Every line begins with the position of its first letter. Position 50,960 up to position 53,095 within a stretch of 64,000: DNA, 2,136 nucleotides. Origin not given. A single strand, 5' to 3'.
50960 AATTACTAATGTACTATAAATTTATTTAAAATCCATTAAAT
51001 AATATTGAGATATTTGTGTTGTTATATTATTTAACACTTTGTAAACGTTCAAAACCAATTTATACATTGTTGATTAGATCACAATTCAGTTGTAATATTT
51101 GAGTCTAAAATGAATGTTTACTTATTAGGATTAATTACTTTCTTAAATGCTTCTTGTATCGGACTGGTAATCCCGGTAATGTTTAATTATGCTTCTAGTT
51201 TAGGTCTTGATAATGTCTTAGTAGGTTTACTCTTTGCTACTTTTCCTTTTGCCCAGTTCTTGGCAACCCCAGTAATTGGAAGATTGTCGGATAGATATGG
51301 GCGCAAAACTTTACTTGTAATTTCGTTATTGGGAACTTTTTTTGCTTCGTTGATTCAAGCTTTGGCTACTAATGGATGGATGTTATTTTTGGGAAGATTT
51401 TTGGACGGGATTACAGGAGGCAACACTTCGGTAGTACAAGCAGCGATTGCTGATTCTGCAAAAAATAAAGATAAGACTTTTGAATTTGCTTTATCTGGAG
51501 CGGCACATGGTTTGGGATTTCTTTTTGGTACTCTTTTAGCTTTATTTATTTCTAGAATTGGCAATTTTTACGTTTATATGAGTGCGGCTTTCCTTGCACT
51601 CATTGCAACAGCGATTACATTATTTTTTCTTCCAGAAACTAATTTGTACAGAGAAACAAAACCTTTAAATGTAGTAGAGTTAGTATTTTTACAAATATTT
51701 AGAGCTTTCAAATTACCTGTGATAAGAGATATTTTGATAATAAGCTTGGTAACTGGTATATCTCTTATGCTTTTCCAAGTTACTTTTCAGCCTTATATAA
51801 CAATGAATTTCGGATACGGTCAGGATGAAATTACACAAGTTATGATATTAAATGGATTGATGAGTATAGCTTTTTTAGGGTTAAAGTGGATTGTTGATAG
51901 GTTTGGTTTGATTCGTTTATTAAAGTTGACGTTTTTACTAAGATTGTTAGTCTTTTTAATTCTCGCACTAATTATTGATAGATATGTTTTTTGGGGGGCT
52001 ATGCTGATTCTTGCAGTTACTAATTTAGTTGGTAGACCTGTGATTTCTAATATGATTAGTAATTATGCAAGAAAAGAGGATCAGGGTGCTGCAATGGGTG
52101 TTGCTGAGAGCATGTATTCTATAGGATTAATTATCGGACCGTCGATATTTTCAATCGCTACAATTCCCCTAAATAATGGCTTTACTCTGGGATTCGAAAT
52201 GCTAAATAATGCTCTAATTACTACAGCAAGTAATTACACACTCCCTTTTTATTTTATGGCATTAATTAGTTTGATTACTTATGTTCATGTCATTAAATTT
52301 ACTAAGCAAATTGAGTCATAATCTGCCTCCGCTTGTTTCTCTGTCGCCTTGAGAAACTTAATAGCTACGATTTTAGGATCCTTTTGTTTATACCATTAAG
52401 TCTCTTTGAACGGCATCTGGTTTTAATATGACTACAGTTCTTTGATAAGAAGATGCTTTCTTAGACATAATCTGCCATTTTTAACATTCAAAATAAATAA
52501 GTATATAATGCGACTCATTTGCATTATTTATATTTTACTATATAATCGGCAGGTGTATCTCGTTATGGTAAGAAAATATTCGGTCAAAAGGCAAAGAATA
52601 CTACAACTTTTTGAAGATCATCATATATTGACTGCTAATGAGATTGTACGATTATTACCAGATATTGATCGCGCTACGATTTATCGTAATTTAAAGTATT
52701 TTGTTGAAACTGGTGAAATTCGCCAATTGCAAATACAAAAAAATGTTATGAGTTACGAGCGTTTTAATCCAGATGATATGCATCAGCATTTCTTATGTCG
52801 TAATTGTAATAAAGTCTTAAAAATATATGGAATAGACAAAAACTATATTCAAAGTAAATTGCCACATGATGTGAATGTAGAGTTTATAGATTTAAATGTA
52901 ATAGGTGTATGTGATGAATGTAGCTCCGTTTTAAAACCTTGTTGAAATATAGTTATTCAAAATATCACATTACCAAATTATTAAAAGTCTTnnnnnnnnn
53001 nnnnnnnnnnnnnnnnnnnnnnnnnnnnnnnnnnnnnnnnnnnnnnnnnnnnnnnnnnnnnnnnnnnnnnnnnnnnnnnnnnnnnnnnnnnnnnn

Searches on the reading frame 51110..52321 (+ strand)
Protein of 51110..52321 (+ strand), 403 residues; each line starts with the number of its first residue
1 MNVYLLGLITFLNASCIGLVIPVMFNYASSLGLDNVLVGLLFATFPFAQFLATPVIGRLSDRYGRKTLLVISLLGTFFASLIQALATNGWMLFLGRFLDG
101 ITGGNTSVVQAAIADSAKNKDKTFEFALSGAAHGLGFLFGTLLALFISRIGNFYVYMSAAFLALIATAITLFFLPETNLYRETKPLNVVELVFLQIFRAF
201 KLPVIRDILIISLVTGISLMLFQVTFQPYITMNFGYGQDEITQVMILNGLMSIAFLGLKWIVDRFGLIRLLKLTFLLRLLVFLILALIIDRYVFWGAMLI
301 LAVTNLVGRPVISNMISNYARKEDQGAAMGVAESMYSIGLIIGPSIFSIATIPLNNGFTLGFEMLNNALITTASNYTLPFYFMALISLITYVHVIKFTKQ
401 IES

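Call 3: search_protein_families(library=pfam, proteins=[window:51110-52321:+], max_evalue=0.1)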
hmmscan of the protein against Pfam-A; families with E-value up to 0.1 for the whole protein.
window:51110-52321:+ (403 aa): 3 families
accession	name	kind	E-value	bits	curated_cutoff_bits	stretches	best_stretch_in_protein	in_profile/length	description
PF07690.21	MFS_1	-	3.8e-49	167.9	33.4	2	7-344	2-347/347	Major Facilitator Superfamily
PF00083.30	Sugar_tr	-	7.4e-14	51.9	22.3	1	28-180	38-197/452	Sugar (and other) transporter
PF12832.13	MFS_1_like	-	1.9e-09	37.5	25.2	1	8-343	6-354/373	MFS_1 like family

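Call 4: search_protein_families(library=ncbifam, proteins=[window:51110-52321:+], max_evalue=0.1)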
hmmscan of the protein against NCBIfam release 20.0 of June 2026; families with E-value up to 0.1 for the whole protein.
window:51110-52321:+ (403 aa): 42 families (the best 25 are shown)
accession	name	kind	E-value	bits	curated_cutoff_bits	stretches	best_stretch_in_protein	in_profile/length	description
NF012174.0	tet_MFS_A_B_C_D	equivalog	1.7e-42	145.6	475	1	7-349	8-354/382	Tet(A)/Tet(B)/Tet(C) family tetracycline efflux MFS transporter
NF012207.0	tet_MFS_H_J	exception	3e-29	102.3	700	1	5-349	7-356/392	Tet(H)/Tet(J) family tetracycline efflux MFS transporter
NF045486.1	tet_MFS_30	exception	2.2e-28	99.6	730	1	12-348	14-354/392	tetracycline efflux MFS transporter Tet(30)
NF012195.0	tet_MFS_H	exception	3.4e-28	98.8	840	1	4-349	6-356/392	tetracycline efflux MFS transporter Tet(H)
NF045488.1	tet_MFS_62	exception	1.3e-27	96.9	775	1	9-349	11-354/385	tetracycline efflux MFS transporter Tet(62)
NF012188.1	tet_MFS_Y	exception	4.5e-27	95.1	820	1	11-349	13-354/391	tetracycline efflux MFS transporter Tet(Y)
NF012190.1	tet_MFS_B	exception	1.9e-26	93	850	1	8-350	10-356/400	tetracycline efflux MFS transporter Tet(B)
NF012194.0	tet_MFS_J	exception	3.8e-26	91.9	870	1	5-349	7-356/398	tetracycline efflux MFS transporter Tet(J)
NF012193.0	tet_MFS_A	exception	9.2e-26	90.7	840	1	11-349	14-356/394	tetracycline efflux MFS transporter Tet(A)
NF012187.0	tet_MFS_E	exception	2.1e-25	89.6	820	1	6-349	8-356/405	tetracycline efflux MFS transporter Tet(E)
NF045684.1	tet_MFS_65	exception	4.5e-24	85.3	800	2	12-178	7-177/383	tetracycline efflux MFS transporter Tet(65)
NF012191.0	tet_MFS_C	exception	8e-24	84.3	850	1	5-348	10-356/396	tetracycline efflux MFS transporter Tet(C)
NF012192.0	tet_MFS_G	exception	8.1e-23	81.1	800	1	8-348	10-354/391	tetracycline efflux MFS transporter Tet(G)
TIGR00880.1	2_A_01_02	superfamily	1.2e-22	80.5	131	2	39-177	1-141/141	multidrug resistance protein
NF012186.0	tet_MFS_D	exception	4.2e-21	75.4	775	1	8-349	10-353/394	tetracycline efflux MFS transporter Tet(D)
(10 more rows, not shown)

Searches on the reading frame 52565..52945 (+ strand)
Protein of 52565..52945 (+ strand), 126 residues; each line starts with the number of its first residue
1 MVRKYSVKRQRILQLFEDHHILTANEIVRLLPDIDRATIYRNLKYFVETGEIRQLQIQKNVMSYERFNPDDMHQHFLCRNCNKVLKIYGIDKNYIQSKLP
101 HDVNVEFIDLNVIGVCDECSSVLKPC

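Call 3: search_protein_families(library=pfam, proteins=[window:52565-52945:+], max_evalue=0.1)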
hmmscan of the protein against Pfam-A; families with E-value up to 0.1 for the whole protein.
window:52565-52945:+ (126 aa): 6 families
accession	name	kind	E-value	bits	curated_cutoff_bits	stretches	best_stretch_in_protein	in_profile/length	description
PF01475.25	FUR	-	6.2e-17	62.3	23.1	1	4-111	5-117/121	Ferric uptake regulator family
PF13384.12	HTH_23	-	0.00046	20.4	24.6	1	8-51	6-46/50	Homeodomain-like domain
PF12840.13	HTH_20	-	0.0033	17.8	27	1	9-48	6-44/51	Helix-turn-helix domain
PF21476.4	PF0610-like_N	-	0.042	14.5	33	1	9-44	3-36/50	PF0610-like, N-terminal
PF13338.12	AbiEi_4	-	0.049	14.2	25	1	10-55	1-41/49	Transcriptional regulator, AbiEi antitoxin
PF05158.18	RNA_pol_Rpc34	-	0.091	12.6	28.4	0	9-73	12-77/332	RNA polymerase Rpc34 subunit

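Call 4: search_protein_families(library=ncbifam, proteins=[window:52565-52945:+], max_evalue=0.1)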
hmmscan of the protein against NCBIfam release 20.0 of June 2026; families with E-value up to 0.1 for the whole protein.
window:52565-52945:+ (126 aa): 14 families
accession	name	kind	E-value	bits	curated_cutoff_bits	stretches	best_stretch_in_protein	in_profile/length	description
NF052545.1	TransRegPerRClab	equivalog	1.9e-10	40.9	180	1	29-120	44-135/138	transcriptional regulator PerR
NF047406.1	TransRegPerRTherm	equivalog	8.8e-10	38.9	200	1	25-123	31-129/130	manganese-dependent transcriptional regulator PerR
NF047462.1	FUR_perox_PerRA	exception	5.3e-08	33.4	200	1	14-99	29-114/142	peroxide-responsive transcriptional repressor PerRA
NF051892.1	TransRegFurBacil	equivalog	2.7e-07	30.8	220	1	19-121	36-145/149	ferric iron uptake transcriptional regulator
NF051891.1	TransRegFurHelico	equivalog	5.6e-07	29.6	200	1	4-120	24-146/148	ferric iron uptake transcriptional regulator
NF006999.0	PRK09462.1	equivalog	3.4e-06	26.7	146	1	8-118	21-135/148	ferric iron uptake transcriptional regulator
NF045677.1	FeRespRegIrr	equivalog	5.1e-05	23.4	170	1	33-108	45-119/127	Fur family transcriptional regulator Irr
NF045678.1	TransRegIrrA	equivalog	0.00011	22.1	150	1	34-89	55-108/138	iron response transcriptional regulator IrrA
NF005061.0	PRK06474.1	equivalog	0.00031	20.7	121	1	9-66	13-71/178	hypothetical protein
NF008646.0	PRK11639.1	equivalog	0.00046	19.9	167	1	22-122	42-149/171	zinc uptake transcriptional repressor Zur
NF047461.1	FUR_perox_PerRB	exception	0.0094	15.9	250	1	35-114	63-140/143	peroxide-responsive transcriptional repressor PerRB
NF053606.1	Sta1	subfamily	0.014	15.5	80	1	10-63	23-75/100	Sta1 family transcriptional regulator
NF010034.0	PRK13509.1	equivalog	0.019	14.3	244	1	8-77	6-74/251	HTH-type transcriptional regulator UlaR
TIGR01128.2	holA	equivalog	0.043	13.1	80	1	43-88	172-218/316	DNA polymerase III subunit delta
